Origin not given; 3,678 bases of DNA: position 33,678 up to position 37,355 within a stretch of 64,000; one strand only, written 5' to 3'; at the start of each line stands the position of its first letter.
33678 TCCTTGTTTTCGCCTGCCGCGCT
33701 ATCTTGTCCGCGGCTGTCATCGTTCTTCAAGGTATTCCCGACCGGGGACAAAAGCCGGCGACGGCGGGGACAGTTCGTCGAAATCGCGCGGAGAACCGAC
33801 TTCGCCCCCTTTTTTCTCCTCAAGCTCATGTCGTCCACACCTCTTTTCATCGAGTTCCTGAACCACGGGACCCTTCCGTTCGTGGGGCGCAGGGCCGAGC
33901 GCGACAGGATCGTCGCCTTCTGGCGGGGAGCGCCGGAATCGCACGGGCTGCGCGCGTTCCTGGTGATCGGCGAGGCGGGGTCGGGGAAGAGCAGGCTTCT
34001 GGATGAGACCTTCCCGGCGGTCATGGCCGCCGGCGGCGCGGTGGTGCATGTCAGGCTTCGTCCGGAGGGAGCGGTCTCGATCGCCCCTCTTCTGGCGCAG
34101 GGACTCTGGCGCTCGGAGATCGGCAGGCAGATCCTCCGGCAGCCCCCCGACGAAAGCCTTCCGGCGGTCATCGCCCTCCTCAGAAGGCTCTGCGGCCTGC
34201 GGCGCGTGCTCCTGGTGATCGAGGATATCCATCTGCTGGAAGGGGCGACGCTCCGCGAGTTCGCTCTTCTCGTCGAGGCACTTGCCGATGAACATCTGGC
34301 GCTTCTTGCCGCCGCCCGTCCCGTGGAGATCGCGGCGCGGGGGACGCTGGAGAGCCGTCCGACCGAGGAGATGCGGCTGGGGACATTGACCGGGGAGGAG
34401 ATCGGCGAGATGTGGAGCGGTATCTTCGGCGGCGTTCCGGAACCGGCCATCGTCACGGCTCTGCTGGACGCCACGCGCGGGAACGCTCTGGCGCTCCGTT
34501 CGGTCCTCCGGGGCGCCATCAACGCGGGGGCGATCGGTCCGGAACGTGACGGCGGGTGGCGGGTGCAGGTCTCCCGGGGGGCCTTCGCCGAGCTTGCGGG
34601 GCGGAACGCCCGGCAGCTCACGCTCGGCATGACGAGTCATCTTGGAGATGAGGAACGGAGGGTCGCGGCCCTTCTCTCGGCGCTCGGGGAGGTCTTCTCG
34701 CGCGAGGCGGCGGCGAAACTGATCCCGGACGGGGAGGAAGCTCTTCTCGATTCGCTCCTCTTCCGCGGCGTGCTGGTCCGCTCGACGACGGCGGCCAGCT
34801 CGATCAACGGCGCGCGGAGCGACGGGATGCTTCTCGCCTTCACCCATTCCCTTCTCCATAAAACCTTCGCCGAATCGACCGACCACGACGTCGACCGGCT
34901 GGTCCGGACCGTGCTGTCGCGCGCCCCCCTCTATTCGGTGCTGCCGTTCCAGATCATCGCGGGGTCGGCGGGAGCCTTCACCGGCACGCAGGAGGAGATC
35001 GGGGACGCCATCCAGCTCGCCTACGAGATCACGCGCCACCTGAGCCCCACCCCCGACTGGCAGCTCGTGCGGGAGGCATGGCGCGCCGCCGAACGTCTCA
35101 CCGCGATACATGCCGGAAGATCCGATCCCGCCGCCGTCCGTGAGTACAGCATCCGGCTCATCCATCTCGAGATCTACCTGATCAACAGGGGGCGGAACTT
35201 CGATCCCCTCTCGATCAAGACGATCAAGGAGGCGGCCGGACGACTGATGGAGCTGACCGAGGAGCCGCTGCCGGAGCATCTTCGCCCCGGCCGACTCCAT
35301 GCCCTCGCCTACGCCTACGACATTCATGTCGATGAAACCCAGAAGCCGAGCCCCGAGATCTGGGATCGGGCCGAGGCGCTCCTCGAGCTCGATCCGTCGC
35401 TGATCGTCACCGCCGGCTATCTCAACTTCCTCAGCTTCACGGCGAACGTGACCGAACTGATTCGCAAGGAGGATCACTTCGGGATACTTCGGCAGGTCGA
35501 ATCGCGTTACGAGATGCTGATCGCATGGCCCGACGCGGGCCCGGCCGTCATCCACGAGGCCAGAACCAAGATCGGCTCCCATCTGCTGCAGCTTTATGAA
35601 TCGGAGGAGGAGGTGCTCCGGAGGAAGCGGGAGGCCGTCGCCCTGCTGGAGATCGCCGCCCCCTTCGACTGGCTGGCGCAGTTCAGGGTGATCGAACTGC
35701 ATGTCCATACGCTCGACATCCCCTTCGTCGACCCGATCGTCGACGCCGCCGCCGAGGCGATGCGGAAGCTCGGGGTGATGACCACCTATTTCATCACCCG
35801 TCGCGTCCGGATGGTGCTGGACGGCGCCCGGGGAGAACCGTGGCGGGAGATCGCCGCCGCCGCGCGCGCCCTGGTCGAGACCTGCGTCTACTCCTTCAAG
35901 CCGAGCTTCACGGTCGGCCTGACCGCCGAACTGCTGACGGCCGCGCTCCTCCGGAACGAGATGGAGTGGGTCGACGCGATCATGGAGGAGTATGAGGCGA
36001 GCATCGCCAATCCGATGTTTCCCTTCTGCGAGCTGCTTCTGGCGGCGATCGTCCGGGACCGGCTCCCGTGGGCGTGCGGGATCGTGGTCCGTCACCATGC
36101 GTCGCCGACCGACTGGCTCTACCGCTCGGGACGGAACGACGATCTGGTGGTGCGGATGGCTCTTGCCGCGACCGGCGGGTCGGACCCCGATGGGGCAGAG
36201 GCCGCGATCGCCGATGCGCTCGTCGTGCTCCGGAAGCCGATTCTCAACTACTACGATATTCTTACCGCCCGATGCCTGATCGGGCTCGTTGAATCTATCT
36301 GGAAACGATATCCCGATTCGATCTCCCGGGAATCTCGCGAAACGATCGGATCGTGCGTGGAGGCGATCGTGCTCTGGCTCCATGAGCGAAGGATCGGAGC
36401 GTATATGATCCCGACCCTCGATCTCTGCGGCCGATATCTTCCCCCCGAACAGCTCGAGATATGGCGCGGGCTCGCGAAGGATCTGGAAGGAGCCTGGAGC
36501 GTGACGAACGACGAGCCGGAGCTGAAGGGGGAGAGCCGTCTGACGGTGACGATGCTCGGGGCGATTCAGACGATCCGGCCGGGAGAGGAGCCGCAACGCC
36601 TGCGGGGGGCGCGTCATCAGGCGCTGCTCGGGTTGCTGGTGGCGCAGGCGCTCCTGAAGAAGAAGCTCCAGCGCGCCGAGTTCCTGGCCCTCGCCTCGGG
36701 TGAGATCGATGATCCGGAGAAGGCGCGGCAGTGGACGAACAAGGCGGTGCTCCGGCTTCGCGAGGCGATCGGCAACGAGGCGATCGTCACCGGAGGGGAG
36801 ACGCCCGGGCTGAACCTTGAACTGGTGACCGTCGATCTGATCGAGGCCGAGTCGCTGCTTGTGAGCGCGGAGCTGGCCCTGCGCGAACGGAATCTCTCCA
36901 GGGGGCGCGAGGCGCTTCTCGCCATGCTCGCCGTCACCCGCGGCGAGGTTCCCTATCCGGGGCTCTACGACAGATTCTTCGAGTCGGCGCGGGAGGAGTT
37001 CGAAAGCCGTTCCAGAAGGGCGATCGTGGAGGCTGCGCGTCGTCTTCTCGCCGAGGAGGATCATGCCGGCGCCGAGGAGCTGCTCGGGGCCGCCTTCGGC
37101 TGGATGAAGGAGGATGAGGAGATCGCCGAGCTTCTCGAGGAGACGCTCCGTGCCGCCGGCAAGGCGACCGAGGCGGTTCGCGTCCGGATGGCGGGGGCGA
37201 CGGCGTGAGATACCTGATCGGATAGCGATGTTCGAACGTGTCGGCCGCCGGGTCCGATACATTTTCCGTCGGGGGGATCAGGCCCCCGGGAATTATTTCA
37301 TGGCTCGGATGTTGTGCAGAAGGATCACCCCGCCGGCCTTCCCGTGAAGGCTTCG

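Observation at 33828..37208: Giant P-loop NTPase ending in a complete SARP module: AfsR-type architecture in reverse order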

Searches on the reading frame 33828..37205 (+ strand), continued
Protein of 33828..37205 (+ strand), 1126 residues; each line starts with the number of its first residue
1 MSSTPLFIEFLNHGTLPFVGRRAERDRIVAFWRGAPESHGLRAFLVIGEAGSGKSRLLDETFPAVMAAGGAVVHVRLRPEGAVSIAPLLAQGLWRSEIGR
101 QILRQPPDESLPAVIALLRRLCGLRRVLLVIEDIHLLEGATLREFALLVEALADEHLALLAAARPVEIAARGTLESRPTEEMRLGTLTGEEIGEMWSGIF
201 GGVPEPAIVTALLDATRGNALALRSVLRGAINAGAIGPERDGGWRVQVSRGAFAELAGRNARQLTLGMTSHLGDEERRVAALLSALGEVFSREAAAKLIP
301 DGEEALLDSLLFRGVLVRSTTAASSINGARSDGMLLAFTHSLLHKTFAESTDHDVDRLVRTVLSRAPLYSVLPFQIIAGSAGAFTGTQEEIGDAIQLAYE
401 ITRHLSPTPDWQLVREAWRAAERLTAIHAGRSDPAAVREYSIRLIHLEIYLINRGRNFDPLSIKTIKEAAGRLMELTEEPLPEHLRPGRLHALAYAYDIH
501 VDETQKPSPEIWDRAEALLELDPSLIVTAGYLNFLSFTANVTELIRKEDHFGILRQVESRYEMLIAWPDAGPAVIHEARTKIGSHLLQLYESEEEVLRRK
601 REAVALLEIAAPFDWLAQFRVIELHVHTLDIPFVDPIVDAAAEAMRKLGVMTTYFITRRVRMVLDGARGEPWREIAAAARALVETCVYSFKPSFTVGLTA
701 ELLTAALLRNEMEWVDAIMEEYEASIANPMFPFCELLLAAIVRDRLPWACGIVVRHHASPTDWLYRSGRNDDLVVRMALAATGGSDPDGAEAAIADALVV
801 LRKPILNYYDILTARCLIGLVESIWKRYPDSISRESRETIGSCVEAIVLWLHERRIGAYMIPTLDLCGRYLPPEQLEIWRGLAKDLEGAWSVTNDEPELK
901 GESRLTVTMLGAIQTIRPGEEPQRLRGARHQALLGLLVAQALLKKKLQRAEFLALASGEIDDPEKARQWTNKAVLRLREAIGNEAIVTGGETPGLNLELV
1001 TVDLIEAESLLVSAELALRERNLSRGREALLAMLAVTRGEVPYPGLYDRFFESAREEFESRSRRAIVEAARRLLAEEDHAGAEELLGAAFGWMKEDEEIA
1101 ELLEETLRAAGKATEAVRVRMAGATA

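Call 31: find_related_loci(query=A1, collection=genome_contigs, flank=6000)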
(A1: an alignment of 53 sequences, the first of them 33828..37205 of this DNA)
Query A1 (1126 aa) in genome_contigs; peptide patterns used: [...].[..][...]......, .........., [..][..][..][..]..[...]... (x = any residue, [..] = any of these).
599 stretches matched a pattern (row limit reached: there are more); 91 encode a relative of the query (tblastn E <= 1e-3); the best 80 are kept; 80 distinct loci.
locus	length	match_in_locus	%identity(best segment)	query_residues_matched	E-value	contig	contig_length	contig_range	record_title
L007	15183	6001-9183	34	5-1073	2e-147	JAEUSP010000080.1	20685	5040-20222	MAG: Chlorobiota bacterium isolate new MAG-306 k141_1748084, whole genome shotgun sequence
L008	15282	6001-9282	34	3-1121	1e-163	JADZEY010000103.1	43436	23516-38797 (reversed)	MAG: Armatimonadota bacterium isolate SJ842 c_000001320398, whole genome shotgun sequence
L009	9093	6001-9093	37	9-1070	3e-153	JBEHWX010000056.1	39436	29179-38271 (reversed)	MAG: Bacteroidota bacterium isolate ES1.bin.100 NODE_988_length_39436_cov_7.972037, whole genome shotgun sequence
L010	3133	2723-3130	49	7-142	2e-33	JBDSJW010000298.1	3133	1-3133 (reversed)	MAG: Candidatus Kapaibacterium sp. isolate cluster1_bin.331 k127_2135472, whole genome shotgun sequence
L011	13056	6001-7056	24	15-321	4e-10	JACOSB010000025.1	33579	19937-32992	MAG: Candidatus Acetothermia bacterium isolate NC_groundwater_7_Pr7_B-0.1um_53_18 FFV18_Bp1_scaffold_175368, whole genom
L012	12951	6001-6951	28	13-310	1e-9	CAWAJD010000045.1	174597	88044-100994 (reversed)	MAG: Candidatus Eremiobacteraeota bacterium isolate MFD02472.bin.2.26 genome assembly, contig: contig_99472, whole genom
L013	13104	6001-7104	25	17-350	3e-9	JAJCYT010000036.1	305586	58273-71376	MAG: Candidatus Fraserbacteria bacterium isolate OFTM103 OFTM103_35, whole genome shotgun sequence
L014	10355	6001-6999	27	17-310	3e-9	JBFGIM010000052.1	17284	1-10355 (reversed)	MAG: Myxococcota bacterium isolate Mix_sand02.2020.12.Z.71 k141_260410_length_17284_cov_13.2538, whole genome shotgun se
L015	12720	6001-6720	31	18-221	1e-8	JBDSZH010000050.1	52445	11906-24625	MAG: Candidatus Limnocylindrales bacterium isolate cluster1_bin.81 k127_9845958, whole genome shotgun sequence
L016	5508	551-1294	28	14-219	2e-8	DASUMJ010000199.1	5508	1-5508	MAG TPA_asm: Candidatus Limnocylindrales bacterium isolate SMAG_U1568 k141_1524181, whole genome shotgun sequence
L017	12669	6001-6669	30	12-244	2e-8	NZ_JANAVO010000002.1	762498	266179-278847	Allokutzneria sp. A3M-2-11 16 NODE_2_length_762498_cov_151.292993, whole genome shotgun sequence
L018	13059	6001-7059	27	44-350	2e-8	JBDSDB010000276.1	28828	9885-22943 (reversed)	MAG: Gemmatimonadaceae bacterium isolate cluster1_bin.171 k127_7806935, whole genome shotgun sequence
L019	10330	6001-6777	30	18-238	3e-8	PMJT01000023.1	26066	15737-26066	MAG: Chloroflexi bacterium isolate fen_1046 73.20120600_E2D.42_contig_2190, whole genome shotgun sequence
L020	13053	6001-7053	26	42-378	3e-8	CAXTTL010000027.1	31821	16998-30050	MAG TPA_asm: uncultured Deinococcales bacterium isolate public_SRR11456923_metawrap_bin.2 genome assembly, contig: publi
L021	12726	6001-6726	31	43-301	6e-8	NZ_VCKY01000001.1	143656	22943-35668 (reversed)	Nonomuraea turkmeniaca strain DSM 43926 NODE_1_length_143739_cov_16.4623, whole genome shotgun sequence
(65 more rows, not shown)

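Call 39: find_encoding_contigs(protein=P0048, flank=8000, max_places=1)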
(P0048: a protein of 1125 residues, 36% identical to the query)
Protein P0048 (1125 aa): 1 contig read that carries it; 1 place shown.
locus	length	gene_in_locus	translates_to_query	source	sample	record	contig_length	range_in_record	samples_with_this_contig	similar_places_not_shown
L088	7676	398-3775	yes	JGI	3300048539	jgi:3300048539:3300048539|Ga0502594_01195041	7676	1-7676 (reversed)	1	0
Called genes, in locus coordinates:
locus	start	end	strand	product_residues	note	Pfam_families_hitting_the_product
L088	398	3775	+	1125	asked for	PF13191:AAA_16, PF13401:AAA_22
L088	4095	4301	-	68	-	-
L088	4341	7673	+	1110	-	PF13191:AAA_16, PF13401:AAA_22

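Call 40: find_encoding_contigs(protein=P0014, flank=10000, max_places=1)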
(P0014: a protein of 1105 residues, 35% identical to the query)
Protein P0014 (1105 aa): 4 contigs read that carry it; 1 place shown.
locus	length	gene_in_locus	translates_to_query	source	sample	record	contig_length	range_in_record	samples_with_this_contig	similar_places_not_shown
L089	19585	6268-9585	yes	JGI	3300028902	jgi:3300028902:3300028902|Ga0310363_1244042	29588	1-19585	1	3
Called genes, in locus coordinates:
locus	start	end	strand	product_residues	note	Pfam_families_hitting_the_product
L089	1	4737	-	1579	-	?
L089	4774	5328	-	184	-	-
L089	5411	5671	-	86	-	PF12773:DZR (weak)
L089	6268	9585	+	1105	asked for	PF13191:AAA_16, PF13401:AAA_22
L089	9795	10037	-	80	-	PF12773:DZR (weak)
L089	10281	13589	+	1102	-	PF13191:AAA_16, PF13401:AAA_22 (weak)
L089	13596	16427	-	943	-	-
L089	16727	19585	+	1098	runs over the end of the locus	PF13191:AAA_16, PF13401:AAA_22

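Call 48: predict_structure(alignment_id=A1)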
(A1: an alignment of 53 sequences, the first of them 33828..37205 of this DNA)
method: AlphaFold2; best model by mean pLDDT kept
length: 1126 residues; sequences in the alignment: 53
mean_pLDDT: 89.2   pTM: 0.67
mean pLDDT of the five models: 89.2, 88.2, 87.6, 86.0, 85.1
residues with pLDDT >= 90: 716; 70-90: 360; 50-70: 34; < 50: 16
segments of 3 or more residues with pLDDT < 50: 761-767, 894-902
pLDDT, mean of each block of 10 residues (from residue 1): 77 84 90 82 85 88 91 88 82 91 87 92 91 84 89 91 71 76 87 92 92 90 92 92 89 91 86 93 94 94 91 84 81 87 86 91 94 93 85 90 84 91 89 87 93 75 89 93 92 94 86 96 94 95 74 93 96 94 94 95 92 86 95 89 87 92 94 94 86 91 95 94 88 92 91 80 50 91 91 95 95 95 93 92 98 95 94 96 87 46 79 89 90 96 93 91 90 94 90 90 95 90 88 91 91 95 97 91 95 94 94 92 88
secondary structure, 60 per line:
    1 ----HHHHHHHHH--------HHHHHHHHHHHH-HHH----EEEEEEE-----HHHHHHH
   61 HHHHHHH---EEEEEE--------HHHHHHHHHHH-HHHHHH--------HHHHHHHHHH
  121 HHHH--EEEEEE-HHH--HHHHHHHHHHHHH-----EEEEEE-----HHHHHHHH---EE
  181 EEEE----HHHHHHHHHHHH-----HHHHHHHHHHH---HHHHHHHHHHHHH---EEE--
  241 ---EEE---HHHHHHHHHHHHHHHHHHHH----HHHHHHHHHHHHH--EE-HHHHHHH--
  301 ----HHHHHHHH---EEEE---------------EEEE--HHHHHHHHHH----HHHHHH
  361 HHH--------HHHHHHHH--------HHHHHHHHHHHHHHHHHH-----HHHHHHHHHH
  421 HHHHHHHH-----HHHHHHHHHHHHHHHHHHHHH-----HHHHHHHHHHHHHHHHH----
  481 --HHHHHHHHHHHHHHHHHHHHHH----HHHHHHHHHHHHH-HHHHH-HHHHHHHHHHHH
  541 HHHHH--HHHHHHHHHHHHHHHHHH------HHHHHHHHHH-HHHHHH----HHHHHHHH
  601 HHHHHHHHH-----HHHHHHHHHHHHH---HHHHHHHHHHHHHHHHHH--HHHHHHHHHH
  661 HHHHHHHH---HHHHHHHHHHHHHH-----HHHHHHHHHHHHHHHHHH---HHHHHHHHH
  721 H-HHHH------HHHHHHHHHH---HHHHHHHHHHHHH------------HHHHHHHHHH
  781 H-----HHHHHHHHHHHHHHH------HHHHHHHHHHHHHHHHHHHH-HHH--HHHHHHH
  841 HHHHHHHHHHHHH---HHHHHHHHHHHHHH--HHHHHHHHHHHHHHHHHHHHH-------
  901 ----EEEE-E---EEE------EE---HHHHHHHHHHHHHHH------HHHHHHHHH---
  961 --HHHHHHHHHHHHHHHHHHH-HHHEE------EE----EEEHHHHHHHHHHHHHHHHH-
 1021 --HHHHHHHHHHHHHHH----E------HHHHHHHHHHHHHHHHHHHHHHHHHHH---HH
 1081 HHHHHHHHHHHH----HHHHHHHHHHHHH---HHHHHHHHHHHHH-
elements in order (helices of 4 or more, strands of 3 or more residues): H5-13 H22-33 E42-48 H54-67 E71-76 H85-95 H97-102 H111-124 E127-132 H139-151 E157-162 H168-175 E179-184 H189-200 H206-216 H220-232 E236-238 E244-246 H250-269 H274-286 H292-298 H305-312 E316-319 E335-338 H341-350 H355-363 H372-379 H388-405 H411-428 H434-454 H460-476 H483-504 H509-521 H523-527 H529-545 H548-565 H572-581 H583-588 H593-609 H615-627 H631-648 H651-668 H672-685 H691-708 H712-721 H723-726 H733-742 H746-758 H771-781 H787-801 H808-827 H834-853 H857-870 H873-893 E905-908 E914-916 H928-942 H949-957 H963-981 E1000-1002 H1003-1019 H1023-1037 H1049-1075 H1079-1092 H1097-1109 H1113-1125

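Call 51: fold_search(model_id=the predicted structure, library=pdb)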
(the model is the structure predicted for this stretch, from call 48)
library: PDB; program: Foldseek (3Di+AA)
matches with E <= 10: 1480; with E <= 0.001: 94
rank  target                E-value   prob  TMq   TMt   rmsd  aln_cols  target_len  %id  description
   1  6mfv_A                1.5e-09  1.00  0.17  0.26  21.0       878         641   13  Crystal structure of the Signal Transduction ATPase with Numerous Domains (STAND) protein with a tetratricopeptide rep (released 2019-02-20)
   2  8bob_C                2.6e-07  1.00  0.18  0.44  16.8       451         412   17  Structural basis for negative regulation of the maltose system (released 2023-10-18)
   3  2a5y_C                9.1e-07  1.00  0.20  0.51   9.8       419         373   14  Structure of a CED-4/CED-9 complex (released 2005-10-11)
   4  8bbg_D                4.2e-06  1.00  0.18  0.16  25.7      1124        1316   11  Structure of the IFT-A complex; anterograde IFT-A train model (released 2022-12-21)
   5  5uj7_D                4.9e-06  1.00  0.18  0.46  12.4       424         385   11  Structure of the active form of human Origin Recognition Complex ATPase motor module, complex subunitS 1, 4, 5 (released 2017-02-08)
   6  4buj_B                6.2e-06  1.00  0.18  0.15  28.1      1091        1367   11  Crystal structure of the S. cerevisiae Ski2-3-8 complex (released 2013-08-28)
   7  7jlv_A                7.9e-06  1.00  0.18  0.40  10.8       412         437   12  Structure of the activated Roq1 resistosome directly recognizing the pathogen effector XopQ (released 2020-12-02)
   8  4buj_F                7.9e-06  1.00  0.19  0.17  36.5      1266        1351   11  Crystal structure of the S. cerevisiae Ski2-3-8 complex (released 2013-08-28)
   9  9zjr                  8.6e-06  1.00  0.19  0.19  19.5       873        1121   10  Human sterile alpha motif domain-containing protein 9 (SAMD9), monomer (released 2026-02-25)
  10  7jk6_A                9.3e-06  1.00  0.18  0.48  10.6       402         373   12  Structure of Drosophila ORC in the active conformation (released 2020-09-09)
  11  2qby_B                9.6e-06  1.00  0.20  0.54  10.2       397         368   14  Crystal structure of a heterodimer of Cdc6/Orc1 initiators bound to origin DNA (from S. solfataricus) (released 2007-09-11)
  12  5uj7_C                1.4e-05  1.00  0.18  0.46  11.6       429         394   11  Structure of the active form of human Origin Recognition Complex ATPase motor module, complex subunitS 1, 4, 5 (released 2017-02-08)
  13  8s0e_G                1.5e-05  1.00  0.16  0.46  11.5       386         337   14  H. sapiens OCCM bound to double stranded DNA (released 2024-10-02)
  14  7jgr_A                1.5e-05  1.00  0.19  0.46  11.0       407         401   14  Structure of Drosophila ORC bound to DNA (84 bp) and Cdc6 (released 2020-09-09)
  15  7qdr_B                1.7e-05  1.00  0.22  0.21  31.8      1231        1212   10  Apo human SKI complex in the closed state (released 2022-02-02)
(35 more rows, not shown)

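Call 64: search_protein_families(library=padloc, proteins=[window:33828-37205:+], max_evalue=0.01)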
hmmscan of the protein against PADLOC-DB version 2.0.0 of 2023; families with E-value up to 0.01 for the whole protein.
window:33828-37205:+ (1126 aa): 0 families

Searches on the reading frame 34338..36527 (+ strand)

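Call 6: search_protein_families(library=pfam, proteins=[window:34338-36527:+], max_evalue=10)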
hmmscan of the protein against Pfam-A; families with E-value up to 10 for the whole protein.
window:34338-36527:+ (730 aa): 1 family
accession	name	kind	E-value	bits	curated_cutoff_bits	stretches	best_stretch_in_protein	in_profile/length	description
PF02885.22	Glycos_trans_3N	-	0.057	13.6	26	1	497-516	44-63/63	Glycosyl transferase family, helical bundle domain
